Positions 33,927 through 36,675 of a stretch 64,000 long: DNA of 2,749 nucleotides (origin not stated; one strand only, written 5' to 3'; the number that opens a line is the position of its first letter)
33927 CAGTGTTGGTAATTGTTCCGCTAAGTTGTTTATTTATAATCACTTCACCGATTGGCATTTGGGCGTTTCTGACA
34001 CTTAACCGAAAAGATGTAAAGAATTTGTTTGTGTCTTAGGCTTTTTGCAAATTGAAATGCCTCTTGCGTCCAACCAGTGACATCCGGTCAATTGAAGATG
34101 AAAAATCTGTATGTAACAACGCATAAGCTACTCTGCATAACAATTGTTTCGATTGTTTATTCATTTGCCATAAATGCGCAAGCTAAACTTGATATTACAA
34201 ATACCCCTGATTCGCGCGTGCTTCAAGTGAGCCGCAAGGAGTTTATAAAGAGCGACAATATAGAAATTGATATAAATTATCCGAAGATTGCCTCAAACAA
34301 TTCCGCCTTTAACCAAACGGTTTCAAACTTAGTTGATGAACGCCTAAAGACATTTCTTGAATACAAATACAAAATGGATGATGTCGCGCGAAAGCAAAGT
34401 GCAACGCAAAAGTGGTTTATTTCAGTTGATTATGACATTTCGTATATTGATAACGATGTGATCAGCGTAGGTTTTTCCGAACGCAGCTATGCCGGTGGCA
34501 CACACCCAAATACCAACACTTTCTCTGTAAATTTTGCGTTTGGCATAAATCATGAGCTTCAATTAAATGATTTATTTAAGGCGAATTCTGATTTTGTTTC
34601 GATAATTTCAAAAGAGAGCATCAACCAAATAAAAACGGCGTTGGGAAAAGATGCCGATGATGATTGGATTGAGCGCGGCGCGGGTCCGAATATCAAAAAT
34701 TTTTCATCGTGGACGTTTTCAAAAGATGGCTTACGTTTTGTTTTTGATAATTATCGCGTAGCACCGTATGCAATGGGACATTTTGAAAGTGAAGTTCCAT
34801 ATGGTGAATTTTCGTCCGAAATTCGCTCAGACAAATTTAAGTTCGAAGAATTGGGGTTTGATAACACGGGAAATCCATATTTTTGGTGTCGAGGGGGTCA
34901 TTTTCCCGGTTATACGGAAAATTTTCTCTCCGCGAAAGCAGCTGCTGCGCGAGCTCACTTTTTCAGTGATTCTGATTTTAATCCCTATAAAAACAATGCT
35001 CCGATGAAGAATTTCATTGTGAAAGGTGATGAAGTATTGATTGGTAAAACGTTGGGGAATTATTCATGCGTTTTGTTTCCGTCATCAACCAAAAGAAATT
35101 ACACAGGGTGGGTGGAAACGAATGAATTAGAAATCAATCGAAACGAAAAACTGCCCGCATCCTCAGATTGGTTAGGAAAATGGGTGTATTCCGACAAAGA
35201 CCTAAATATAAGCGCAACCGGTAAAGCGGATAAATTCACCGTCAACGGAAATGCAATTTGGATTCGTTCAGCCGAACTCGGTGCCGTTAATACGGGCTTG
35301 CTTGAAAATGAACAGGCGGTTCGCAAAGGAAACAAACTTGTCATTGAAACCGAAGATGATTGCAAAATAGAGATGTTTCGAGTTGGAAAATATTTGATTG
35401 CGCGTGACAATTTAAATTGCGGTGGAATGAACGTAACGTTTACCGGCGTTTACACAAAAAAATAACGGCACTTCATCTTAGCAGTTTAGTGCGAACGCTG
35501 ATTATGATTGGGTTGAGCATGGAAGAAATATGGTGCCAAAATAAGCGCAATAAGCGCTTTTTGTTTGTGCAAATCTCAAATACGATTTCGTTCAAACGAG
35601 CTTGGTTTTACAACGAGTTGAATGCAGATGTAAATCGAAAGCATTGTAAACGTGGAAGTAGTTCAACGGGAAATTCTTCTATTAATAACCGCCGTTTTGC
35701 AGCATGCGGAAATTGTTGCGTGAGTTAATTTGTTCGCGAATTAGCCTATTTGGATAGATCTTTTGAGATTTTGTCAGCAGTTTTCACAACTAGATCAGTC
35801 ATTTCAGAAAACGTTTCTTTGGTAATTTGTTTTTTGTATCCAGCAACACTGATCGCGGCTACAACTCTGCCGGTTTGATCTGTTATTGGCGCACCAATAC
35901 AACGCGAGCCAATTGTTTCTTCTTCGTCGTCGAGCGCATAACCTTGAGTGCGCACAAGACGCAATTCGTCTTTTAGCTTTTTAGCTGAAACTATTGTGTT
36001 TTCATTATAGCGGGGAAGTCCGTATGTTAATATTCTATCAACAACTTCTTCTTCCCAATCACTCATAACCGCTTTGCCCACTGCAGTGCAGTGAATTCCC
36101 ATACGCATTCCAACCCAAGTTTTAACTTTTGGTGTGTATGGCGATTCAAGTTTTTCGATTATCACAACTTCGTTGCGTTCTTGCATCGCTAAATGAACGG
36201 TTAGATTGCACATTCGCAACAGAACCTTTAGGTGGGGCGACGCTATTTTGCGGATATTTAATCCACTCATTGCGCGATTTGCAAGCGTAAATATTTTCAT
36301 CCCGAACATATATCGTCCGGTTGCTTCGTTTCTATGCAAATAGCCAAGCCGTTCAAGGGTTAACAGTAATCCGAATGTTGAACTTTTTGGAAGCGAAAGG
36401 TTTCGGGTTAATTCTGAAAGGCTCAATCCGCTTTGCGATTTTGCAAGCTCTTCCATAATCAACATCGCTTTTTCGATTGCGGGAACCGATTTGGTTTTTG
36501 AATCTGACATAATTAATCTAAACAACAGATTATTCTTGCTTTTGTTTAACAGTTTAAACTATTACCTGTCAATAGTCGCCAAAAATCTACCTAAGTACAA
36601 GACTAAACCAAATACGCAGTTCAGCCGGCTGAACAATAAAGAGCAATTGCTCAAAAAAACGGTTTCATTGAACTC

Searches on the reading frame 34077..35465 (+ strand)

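Call 71: search_protein_families(library=pfam, proteins=[window:34077-35465:+], max_evalue=0.001)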
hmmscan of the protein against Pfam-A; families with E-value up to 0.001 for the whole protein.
window:34077-35465:+ (462 aa): 2 families
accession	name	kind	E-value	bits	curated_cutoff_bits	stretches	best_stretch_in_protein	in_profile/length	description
PF11738.13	DUF3298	-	2.4e-18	67.3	24.1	1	164-242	1-83/84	Protein of unknown function (DUF3298)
PF13739.11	PdaC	-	7.5e-15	56.3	29.1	1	58-146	4-95/95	Deacetylase PdaC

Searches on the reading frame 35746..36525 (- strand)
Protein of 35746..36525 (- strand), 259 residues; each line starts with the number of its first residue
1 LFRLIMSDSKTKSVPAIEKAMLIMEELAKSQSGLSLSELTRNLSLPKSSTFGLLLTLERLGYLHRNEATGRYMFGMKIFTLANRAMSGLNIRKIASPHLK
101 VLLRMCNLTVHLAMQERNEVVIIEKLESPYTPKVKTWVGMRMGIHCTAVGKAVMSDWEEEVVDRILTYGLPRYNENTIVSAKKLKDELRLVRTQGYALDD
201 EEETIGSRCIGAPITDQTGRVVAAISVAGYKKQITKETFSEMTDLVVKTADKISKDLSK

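Call 3: search_protein_families(library=pfam, proteins=[window:35746-36525:-], max_evalue=0.01)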
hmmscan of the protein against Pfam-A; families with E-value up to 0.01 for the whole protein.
window:35746-36525:- (259 aa): 3 families
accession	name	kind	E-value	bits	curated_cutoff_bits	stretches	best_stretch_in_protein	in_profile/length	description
PF01614.24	IclR_C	-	3.5e-45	154.1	24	1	85-255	3-174/174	Bacterial transcriptional regulator IclR C-terminal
PF09339.16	HTH_IclR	-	7.4e-13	48.5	22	1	16-66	1-51/52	IclR helix-turn-helix domain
PF13463.12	HTH_27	-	0.0066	17.1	22.2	0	22-74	7-61/68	Winged helix DNA-binding domain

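Call 4: search_protein_families(library=ncbifam, proteins=[window:35746-36525:-], max_evalue=0.01)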
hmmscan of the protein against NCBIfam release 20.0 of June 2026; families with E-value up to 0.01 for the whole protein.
window:35746-36525:- (259 aa): 8 families
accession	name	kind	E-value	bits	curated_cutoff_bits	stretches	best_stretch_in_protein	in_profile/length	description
NF045644.1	TransRegBhcR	equivalog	2.7e-52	177.7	350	1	7-257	15-265/267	HTH-type transcriptional regulator BhcR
NF011671.1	PRK15090.1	equivalog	5.2e-43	147.1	275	1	8-257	4-253/256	DNA-binding transcriptional regulator KdgR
NF008601.2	PRK11569.1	equivalog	3.6e-41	141.1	380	1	10-257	22-272/276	glyoxylate bypass operon transcriptional repressor IclR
TIGR02431.1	pcaR_pcaU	subfamily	5.2e-40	137.3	284.75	1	13-257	4-248/248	beta-ketoadipate pathway transcriptional regulators, PcaR/PcaU/PobR family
NF007548.0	PRK10163.1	equivalog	1.1e-39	136.3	406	1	11-257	18-265/271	HTH-type transcriptional repressor AllR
NF007339.0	PRK09834.1-1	equivalog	2.8e-12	46.5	299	1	9-256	15-265/271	DNA-binding transcriptional regulator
NF007342.0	PRK09834.1-4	equivalog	4.8e-12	45.4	251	1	10-229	7-227/263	DNA-binding transcriptional regulator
NF007341.0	PRK09834.1-3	equivalog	2.7e-09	36.5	269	1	12-237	5-237/274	DNA-binding transcriptional regulator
